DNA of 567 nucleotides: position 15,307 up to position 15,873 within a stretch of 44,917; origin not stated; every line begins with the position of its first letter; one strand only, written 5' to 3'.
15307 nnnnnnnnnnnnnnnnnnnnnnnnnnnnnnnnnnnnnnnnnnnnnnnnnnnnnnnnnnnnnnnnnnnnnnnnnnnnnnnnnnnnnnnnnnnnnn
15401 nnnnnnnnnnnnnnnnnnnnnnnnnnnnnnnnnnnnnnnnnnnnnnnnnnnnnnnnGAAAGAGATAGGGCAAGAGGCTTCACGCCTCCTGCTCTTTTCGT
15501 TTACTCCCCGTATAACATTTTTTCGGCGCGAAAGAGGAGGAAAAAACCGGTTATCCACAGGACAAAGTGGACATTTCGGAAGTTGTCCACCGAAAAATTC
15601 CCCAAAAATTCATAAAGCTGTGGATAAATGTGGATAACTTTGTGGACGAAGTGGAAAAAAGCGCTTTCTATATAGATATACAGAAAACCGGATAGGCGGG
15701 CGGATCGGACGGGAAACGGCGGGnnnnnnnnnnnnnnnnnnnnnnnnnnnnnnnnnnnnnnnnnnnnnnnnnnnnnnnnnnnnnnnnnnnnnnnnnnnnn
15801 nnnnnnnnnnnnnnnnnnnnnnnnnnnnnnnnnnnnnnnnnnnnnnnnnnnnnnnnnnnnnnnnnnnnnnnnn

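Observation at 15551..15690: Dense DnaA-box cluster in a convergent, promoter-less intergenic gap between spo0A/R-M remnant and holA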

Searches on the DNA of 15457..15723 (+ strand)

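Call 58: search_dna_similar(query=window:15457-15723:+, collection=plasmids, mode=distant, max_rows=10, max_evalue=0.01)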
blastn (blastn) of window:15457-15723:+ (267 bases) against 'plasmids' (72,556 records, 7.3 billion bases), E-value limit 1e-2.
No match.

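Call 59: search_dna_similar(query=window:15457-15723:+, collection=phages, mode=distant, max_rows=10, max_evalue=0.01)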
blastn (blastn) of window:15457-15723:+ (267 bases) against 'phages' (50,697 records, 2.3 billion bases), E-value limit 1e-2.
Records with a match: 1; places in all: 1; records where one place covers at least 80% of the query: 0.
Best place of each record, by identity: 80-90% 1.
By first word of the organism name: Gokushovirus 1.
By host as written in the record: rat 1.
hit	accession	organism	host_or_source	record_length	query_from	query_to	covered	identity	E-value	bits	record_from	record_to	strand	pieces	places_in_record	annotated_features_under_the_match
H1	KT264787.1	Gokushovirus WZ-2015a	rat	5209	137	185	18%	84.0%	2e-3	48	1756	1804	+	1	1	none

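Call 60: get_annotated_region(hit=H1, flank=600)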
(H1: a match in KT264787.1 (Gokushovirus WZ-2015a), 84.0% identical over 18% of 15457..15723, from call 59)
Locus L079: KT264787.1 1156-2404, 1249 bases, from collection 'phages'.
description: Gokushovirus WZ-2015a isolate 39Rt2, complete genome.
organism: Gokushovirus WZ-2015a (NCBI taxid 1758150)
taxonomy: Viruses; Monodnaviria; Sangervirae; Phixviricota; Malgrandaviricetes; Petitvirales; Microviridae; Gokushovirinae
host: rat; source: feces; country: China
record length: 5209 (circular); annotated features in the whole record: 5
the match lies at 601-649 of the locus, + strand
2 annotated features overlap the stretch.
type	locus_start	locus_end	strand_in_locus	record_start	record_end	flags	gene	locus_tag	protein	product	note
CDS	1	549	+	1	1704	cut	-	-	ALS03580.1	VP1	-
CDS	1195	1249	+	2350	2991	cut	-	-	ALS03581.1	VP2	-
